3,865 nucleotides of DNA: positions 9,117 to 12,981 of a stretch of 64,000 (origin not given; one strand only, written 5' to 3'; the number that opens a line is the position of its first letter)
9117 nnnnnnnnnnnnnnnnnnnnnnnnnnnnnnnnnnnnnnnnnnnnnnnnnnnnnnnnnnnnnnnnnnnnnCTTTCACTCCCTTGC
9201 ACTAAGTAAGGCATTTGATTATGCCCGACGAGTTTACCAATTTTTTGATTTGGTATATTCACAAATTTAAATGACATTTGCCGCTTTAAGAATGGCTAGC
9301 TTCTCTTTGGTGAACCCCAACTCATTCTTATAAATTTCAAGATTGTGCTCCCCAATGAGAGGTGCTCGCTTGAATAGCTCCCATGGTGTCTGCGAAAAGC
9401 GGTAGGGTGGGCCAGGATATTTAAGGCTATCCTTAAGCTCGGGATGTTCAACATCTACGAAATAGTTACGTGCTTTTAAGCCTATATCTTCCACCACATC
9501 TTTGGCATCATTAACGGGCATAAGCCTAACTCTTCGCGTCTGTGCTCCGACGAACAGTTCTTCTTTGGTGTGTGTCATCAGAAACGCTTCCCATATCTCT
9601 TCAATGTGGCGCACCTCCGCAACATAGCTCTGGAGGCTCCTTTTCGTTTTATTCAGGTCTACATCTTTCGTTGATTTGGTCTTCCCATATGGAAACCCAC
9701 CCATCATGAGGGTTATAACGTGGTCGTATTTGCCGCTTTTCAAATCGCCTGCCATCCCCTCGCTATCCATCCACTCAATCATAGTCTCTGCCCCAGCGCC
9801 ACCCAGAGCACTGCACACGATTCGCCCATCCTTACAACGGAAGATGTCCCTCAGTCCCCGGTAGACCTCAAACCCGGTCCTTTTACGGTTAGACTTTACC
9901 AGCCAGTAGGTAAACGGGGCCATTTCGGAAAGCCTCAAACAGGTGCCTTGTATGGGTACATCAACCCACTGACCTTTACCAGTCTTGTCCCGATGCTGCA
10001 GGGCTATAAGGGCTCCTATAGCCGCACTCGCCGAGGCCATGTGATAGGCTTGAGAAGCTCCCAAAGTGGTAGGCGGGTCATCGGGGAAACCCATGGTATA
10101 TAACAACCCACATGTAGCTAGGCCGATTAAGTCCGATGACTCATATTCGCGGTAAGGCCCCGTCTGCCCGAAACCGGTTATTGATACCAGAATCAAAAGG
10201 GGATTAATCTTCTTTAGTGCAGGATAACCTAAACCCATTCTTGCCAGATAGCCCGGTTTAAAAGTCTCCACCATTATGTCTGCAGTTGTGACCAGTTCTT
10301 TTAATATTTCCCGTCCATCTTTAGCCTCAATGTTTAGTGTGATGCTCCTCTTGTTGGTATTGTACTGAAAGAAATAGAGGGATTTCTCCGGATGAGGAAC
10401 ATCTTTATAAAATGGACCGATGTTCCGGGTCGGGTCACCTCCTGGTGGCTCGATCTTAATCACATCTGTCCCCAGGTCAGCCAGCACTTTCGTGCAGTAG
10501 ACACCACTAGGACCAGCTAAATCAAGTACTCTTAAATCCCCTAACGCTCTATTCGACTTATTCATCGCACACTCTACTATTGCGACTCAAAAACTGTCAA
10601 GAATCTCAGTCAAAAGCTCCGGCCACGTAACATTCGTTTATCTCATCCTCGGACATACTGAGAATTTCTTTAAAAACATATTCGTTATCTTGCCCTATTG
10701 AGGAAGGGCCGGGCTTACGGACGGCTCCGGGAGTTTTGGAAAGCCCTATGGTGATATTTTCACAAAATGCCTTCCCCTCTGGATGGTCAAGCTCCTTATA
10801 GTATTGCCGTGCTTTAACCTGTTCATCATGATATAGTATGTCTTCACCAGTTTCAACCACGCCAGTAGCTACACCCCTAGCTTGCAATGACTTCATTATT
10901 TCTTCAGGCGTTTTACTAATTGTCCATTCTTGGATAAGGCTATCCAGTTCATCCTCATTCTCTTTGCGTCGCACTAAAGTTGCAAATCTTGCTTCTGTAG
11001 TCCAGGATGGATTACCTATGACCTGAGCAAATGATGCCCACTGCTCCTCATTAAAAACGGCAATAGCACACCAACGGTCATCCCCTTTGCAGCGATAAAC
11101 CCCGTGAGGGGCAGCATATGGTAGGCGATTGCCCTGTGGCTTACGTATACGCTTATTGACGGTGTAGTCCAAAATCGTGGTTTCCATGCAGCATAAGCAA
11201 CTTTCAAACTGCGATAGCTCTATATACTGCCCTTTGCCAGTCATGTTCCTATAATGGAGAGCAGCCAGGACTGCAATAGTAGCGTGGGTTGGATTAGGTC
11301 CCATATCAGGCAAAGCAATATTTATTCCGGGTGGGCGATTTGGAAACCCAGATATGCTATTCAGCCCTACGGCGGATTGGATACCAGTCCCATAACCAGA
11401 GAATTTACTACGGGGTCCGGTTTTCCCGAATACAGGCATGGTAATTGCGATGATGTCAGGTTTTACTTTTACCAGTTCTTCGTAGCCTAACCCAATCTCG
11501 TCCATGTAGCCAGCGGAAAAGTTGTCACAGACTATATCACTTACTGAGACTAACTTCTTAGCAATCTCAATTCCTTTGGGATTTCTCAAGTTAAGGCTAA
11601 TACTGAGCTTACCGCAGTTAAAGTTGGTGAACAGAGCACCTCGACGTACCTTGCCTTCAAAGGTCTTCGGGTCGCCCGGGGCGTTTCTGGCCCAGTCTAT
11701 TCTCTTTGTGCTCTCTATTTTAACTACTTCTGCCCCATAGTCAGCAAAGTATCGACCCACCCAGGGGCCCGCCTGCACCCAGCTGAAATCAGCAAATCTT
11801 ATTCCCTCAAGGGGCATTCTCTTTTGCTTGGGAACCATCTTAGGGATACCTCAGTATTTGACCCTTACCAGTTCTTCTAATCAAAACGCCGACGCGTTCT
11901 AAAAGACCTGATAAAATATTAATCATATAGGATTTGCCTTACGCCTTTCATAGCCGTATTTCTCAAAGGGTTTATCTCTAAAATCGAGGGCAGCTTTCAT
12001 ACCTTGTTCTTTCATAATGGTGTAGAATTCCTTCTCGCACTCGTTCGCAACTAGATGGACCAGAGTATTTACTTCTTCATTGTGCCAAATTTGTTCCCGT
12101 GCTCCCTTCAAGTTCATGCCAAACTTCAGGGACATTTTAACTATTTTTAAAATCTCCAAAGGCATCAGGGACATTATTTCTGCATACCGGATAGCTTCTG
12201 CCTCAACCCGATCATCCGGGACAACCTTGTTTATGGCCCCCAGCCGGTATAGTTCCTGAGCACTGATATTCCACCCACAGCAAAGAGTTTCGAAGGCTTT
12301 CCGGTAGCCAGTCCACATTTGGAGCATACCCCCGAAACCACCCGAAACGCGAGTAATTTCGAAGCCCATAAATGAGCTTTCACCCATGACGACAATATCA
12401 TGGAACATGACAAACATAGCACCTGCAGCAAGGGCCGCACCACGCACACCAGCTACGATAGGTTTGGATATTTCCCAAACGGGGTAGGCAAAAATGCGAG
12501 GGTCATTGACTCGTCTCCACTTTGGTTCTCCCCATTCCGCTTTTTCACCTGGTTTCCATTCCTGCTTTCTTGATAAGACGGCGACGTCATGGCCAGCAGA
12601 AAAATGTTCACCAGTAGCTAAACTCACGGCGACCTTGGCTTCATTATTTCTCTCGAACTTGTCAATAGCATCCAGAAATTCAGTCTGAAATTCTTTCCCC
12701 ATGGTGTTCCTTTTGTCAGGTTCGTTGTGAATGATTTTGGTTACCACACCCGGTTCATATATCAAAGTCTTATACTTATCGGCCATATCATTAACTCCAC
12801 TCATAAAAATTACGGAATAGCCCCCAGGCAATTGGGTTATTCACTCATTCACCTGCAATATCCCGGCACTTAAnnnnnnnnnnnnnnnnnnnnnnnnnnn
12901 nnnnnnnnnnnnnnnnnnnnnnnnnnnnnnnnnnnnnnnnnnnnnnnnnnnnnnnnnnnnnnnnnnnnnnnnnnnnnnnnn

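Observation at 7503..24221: Island cargo is a complete CoA-dependent (hydroxy)aromatic-acid catabolic module of unknown substrate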

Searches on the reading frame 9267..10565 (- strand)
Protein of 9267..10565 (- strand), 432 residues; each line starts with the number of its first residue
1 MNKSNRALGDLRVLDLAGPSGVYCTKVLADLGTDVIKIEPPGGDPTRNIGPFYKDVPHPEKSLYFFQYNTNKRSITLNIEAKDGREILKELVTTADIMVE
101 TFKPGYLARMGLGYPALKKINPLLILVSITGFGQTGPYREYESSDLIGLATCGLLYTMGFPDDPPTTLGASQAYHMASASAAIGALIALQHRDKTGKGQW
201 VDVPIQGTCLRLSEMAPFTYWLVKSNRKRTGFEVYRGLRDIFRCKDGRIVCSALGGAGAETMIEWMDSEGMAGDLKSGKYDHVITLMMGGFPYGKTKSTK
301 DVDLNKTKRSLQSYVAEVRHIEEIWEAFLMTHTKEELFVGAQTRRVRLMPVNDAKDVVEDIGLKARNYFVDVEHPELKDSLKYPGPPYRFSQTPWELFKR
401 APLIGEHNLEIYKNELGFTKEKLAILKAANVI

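Call 3: search_protein_families(library=pfam, proteins=[window:9267-10565:-])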
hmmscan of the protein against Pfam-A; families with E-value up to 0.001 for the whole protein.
window:9267-10565:- (432 aa): 1 family
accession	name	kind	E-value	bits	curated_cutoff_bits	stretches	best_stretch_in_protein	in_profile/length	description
PF02515.22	CoA_transf_3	-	2.5e-87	293.8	23.3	2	8-274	1-265/366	CoA-transferase family III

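Call 8: search_protein_families(library=ncbifam, proteins=[window:9267-10565:-], max_evalue=0.00001)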
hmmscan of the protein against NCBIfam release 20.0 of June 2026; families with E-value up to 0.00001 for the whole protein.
window:9267-10565:- (432 aa): 7 families
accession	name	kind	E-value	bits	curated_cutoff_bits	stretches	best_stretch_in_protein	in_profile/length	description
NF003809.0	PRK05398.1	subfamily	8e-64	215.7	442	2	6-213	3-208/416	formyl-CoA transferase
TIGR03253.1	oxalate_frc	equivalog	6.5e-63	212.9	504.2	1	7-432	3-416/416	formyl-CoA transferase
NF041294.1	Scnl_mescCoAtase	equivalog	2.8e-62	211.1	700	2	7-276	3-278/381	succinyl-CoA:mesaconate CoA-transferase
NF052585.1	SucGlutTfsCaiB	equivalog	3.1e-50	170.9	750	1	3-205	3-209/394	succinate--glutarate CoA-transferase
NF008511.0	PRK11430.1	equivalog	2.2e-40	139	522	1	6-250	8-250/381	CoA:oxalate CoA-transferase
NF002914.1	PRK03525.1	equivalog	6.5e-30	104.3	413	1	15-267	21-261/400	L-carnitine CoA-transferase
TIGR04253.1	mesacon_CoA_iso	equivalog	1.4e-18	67.1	725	1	26-250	22-241/403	2-methylfumaryl-CoA isomerase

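Call 11: search_solved_structures(query=window:9267-10565:-, max_evalue=1e-10)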
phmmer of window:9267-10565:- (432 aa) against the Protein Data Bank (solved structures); distinct sequences matched with E-value up to 1e-10: 35.
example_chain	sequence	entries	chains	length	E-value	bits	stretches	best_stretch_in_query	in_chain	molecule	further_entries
9fn0_A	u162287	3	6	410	1.5e-61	211.7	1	10-271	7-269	Subunit of Benzylsuccinate CoA-transferase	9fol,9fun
1pqy_A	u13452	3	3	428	2.6e-45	158.2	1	8-213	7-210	Hypothetical protein yfdW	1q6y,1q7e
1pt5_A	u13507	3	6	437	2.8e-45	158.1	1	8-213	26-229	Hypothetical protein yfdW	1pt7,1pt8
4ed9_A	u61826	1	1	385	7.7e-43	150.1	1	5-206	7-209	CAIB/BAIF family protein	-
9br6_A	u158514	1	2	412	1.4e-42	149.2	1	7-267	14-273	Succinate--hydroxymethylglutarate CoA-transferase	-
9br7_A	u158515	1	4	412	2.1e-42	148.6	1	7-267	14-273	Succinate--hydroxymethylglutarate CoA-transferase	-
2vjp_A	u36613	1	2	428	4.6e-40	140.9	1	8-213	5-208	FORMYL-COENZYME A TRANSFERASE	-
2vjm_B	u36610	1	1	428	1.1e-39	139.6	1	8-213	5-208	FORMYL-COENZYME A TRANSFERASE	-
1p5h_A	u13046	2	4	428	1.4e-39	139.3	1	8-213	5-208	Formyl-coenzyme A transferase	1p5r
1vgq_A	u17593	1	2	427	1.5e-39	139.2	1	8-213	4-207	Formyl-coenzyme A transferase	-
1t3z_A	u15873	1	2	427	1.5e-39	139.2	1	8-213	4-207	Formyl-coenzyme A transferase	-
1vgr_A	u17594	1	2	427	1.6e-39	139.2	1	8-213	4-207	Formyl-coenzyme A transferase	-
2vjo_A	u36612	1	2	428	1.8e-39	139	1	8-213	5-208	FORMYL-COENZYME A TRANSFERASE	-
2vjn_A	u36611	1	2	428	1.9e-39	138.9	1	8-213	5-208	FORMYL-COENZYME A TRANSFERASE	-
2vjk_A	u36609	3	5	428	1.9e-39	138.9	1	8-213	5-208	FORMYL-COENZYME A TRANSFERASE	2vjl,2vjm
9fn0_B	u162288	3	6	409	1.1e-36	129.8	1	3-220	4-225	Subunit of Benzylsuccinate CoA-transferase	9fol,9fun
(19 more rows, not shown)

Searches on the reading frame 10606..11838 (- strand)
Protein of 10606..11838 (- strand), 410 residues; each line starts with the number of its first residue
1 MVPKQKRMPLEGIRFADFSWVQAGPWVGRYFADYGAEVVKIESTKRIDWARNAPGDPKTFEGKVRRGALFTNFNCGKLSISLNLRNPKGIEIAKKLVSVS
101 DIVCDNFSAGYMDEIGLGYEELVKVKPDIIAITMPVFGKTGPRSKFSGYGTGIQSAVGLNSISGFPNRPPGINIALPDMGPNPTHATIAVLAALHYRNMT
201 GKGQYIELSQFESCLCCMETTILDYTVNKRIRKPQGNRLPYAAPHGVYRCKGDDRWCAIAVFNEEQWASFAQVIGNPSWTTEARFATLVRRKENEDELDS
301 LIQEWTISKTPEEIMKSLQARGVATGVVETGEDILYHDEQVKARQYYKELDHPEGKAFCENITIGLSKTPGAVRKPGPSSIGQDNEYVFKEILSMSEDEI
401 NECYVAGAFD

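Call 3: search_protein_families(library=pfam, proteins=[window:10606-11838:-])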
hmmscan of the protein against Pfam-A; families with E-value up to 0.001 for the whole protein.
window:10606-11838:- (410 aa): 1 family
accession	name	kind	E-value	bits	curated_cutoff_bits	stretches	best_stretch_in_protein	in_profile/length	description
PF02515.22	CoA_transf_3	-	3.5e-98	329.5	23.3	1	10-385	1-366/366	CoA-transferase family III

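Call 8: search_protein_families(library=ncbifam, proteins=[window:10606-11838:-], max_evalue=0.00001)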
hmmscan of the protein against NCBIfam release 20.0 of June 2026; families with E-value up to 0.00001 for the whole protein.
window:10606-11838:- (410 aa): 7 families
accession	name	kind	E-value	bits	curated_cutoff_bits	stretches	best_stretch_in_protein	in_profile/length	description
NF052585.1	SucGlutTfsCaiB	equivalog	1.3e-56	191.9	750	1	5-394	3-390/394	succinate--glutarate CoA-transferase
NF003809.0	PRK05398.1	subfamily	3.3e-50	170.9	442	1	8-404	3-411/416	formyl-CoA transferase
TIGR03253.1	oxalate_frc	equivalog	9.8e-48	162.9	504.2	1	9-402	3-409/416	formyl-CoA transferase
NF041294.1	Scnl_mescCoAtase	equivalog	6.9e-47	160.4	700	1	10-371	4-363/381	succinyl-CoA:mesaconate CoA-transferase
NF008511.0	PRK11430.1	equivalog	5.7e-38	131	522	1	5-325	5-317/381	CoA:oxalate CoA-transferase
NF002914.1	PRK03525.1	equivalog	1.9e-26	92.9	413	1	9-407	9-395/400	L-carnitine CoA-transferase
TIGR04253.1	mesacon_CoA_iso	equivalog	2.5e-16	59.7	725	1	10-402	3-393/403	2-methylfumaryl-CoA isomerase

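Call 12: search_solved_structures(query=window:10606-11838:-, max_evalue=1e-10)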
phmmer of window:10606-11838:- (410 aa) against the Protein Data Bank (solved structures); distinct sequences matched with E-value up to 1e-10: 35.
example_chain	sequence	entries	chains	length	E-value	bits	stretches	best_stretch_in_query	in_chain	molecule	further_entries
9fn0_B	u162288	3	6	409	2.3e-76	260.4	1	3-402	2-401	Subunit of Benzylsuccinate CoA-transferase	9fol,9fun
4ed9_A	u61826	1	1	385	1.8e-48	168.6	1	6-345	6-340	CAIB/BAIF family protein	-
10uh_A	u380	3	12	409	6.4e-45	156.9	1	7-408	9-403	Formyl-coenzyme a transferase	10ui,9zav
9br6_A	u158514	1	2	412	1.4e-43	152.5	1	8-410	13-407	Succinate--hydroxymethylglutarate CoA-transferase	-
9br7_A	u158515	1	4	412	6.6e-43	150.3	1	8-410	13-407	Succinate--hydroxymethylglutarate CoA-transferase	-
3ubm_A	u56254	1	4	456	1.2e-31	113.2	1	6-329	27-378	Formyl-CoA:oxalate CoA-transferase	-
1pt5_A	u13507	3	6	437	2.6e-31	112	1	8-319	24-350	Hypothetical protein yfdW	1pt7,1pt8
1pqy_A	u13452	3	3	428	2.6e-31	112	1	8-319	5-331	Hypothetical protein yfdW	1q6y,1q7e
4hl6_A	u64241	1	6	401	1.6e-30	109.4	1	4-320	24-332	Uncharacterized protein YfdE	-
2vjq_A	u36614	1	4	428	4.5e-28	101.4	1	8-224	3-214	FORMYL-COENZYME A TRANSFERASE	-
2vjn_A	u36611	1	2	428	5.8e-28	101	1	8-224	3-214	FORMYL-COENZYME A TRANSFERASE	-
2vjp_A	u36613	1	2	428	6.5e-28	100.9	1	8-224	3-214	FORMYL-COENZYME A TRANSFERASE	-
1p5h_A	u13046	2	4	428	8.6e-28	100.5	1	8-224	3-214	Formyl-coenzyme A transferase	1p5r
2vjk_A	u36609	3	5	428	8.6e-28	100.5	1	8-224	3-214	FORMYL-COENZYME A TRANSFERASE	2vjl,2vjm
2vjm_B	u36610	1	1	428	8.9e-28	100.4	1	8-224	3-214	FORMYL-COENZYME A TRANSFERASE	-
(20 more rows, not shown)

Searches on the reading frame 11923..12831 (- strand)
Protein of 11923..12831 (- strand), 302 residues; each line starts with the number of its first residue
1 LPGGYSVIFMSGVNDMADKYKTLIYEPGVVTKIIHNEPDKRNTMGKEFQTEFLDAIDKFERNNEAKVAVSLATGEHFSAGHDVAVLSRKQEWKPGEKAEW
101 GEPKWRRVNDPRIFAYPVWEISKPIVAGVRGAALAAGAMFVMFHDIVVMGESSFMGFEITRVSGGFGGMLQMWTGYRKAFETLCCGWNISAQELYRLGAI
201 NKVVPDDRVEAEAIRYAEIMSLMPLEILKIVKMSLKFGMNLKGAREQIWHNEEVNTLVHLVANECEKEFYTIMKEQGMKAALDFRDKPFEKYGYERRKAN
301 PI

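Call 3: search_protein_families(library=pfam, proteins=[window:11923-12831:-])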
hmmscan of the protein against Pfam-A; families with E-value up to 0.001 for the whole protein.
window:11923-12831:- (302 aa): 2 families
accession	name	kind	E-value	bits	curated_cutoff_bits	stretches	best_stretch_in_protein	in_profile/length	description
PF00378.25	ECH_1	-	2.6e-26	92.9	27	1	30-247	6-216/251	Enoyl-CoA hydratase/isomerase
PF16113.10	ECH_2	-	4.4e-06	26.9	27.2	1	33-157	4-122/335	Enoyl-CoA hydratase/isomerase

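Call 8: search_protein_families(library=ncbifam, proteins=[window:11923-12831:-], max_evalue=0.00001)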
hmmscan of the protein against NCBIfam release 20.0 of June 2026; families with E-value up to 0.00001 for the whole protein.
window:11923-12831:- (302 aa): 57 families (the best 25 are shown)
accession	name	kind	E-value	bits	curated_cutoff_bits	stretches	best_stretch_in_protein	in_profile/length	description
NF006140.0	PRK08290.1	subfamily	5.5e-33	114.4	280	1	19-281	6-283/292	enoyl-CoA hydratase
NF006128.0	PRK08272.1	subfamily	8.4e-31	107.3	257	1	15-295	7-304/308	crotonase/enoyl-CoA hydratase family protein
NF051848.1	EnCoAHydtEchA19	equivalog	3.9e-26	92.2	400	1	25-225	5-203/258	enoyl-CoA hydratase EchA19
NF006108.0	PRK08259.1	equivalog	3.8e-23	82.3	273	1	24-256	7-229/256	crotonase/enoyl-CoA hydratase family protein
NF005073.0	PRK06495.1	subfamily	4.3e-22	78.7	296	1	41-237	24-213/257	enoyl-CoA hydratase/isomerase family protein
NF009125.0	PRK12478.1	equivalog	4.3e-22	78.6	347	1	19-294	5-285/304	crotonase/enoyl-CoA hydratase family protein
NF005126.0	PRK06563.1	subfamily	7.7e-22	77.9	261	1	27-227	14-210/263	crotonase/enoyl-CoA hydratase family protein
NF042430.2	EnCoAhydt_DpgD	equivalog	1e-20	74.3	400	1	28-253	5-232/258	enoyl-CoA-hydratase DpgD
NF004525.0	PRK05870.1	equivalog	5.4e-20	72.4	285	1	28-242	11-217/249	enoyl-CoA hydratase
NF005496.0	PRK07110.1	domain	2.7e-19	69.3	215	1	26-238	12-214/249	polyketide synthase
NF046063.1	oxepin_alt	equivalog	4.9e-19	68.8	300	1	28-236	8-213/254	oxepin-CoA hydrolase, alternative type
NF006008.0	PRK08139.1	equivalog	9.4e-19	68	313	1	28-232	19-217/266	enoyl-CoA hydratase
NF005864.0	PRK07799.1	equivalog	1.5e-18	66.9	316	1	16-231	4-217/266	crotonase/enoyl-CoA hydratase family protein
NF006699.0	PRK09245.1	subfamily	3.6e-18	65.8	354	1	28-241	11-226/266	crotonase/enoyl-CoA hydratase family protein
NF006007.0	PRK08138.1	subfamily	5.1e-18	65.4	355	1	30-240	18-220/261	enoyl-CoA hydratase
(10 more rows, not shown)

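Call 31: search_solved_structures(query=window:11923-12831:-, max_evalue=1e-8)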
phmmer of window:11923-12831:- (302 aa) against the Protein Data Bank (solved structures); distinct sequences matched with E-value up to 1e-8: 67 (the best 60 are shown).
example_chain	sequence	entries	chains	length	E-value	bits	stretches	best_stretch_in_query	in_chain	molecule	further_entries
4k29_A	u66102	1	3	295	9.6e-21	77.6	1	20-289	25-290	Enoyl-CoA hydratase/isomerase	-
1uiy_A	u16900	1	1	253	3.4e-18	69.2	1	26-232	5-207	Enoyl-CoA Hydratase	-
3r0o_A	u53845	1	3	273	3.6e-17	65.8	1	23-268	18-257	Carnitinyl-CoA dehydratase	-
4eml_A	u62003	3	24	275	2.5e-16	63.1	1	22-232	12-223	Naphthoate synthase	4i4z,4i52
3ome_A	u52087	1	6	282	2.4e-15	59.8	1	31-244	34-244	Enoyl-CoA hydratase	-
3t3w_A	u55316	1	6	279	2.5e-15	59.8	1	31-243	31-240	Enoyl-CoA hydratase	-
2pbp_A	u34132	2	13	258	2.9e-15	59.6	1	28-237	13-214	Enoyl-CoA hydratase subunit I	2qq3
28bq_A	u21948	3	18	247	1.1e-14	57.7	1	28-233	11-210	Enoyl-CoA hydratase/isomerase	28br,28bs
9ula_A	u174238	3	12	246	1.1e-14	57.6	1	28-233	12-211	Enoyl-CoA hydratase/isomerase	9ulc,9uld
7eum_C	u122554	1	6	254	1.2e-14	57.6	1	28-233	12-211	Enoyl-CoA hydratase/isomerase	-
7oeq_A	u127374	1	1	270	2.9e-14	56.3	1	33-245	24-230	Mevalonyl-coenzyme A hydratase sidH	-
4f47_A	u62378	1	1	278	4e-14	55.8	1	23-232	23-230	Enoyl-CoA hydratase EchA19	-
2iex_A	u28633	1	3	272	6.9e-14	55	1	20-232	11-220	Dihydroxynapthoic acid synthetase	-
2uzf_A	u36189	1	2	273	1.9e-13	53.6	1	21-236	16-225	NAPHTHOATE SYNTHASE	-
6wyi_A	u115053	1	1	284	2.5e-13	53.2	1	26-231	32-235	EchA19, enoyl-CoA hydratase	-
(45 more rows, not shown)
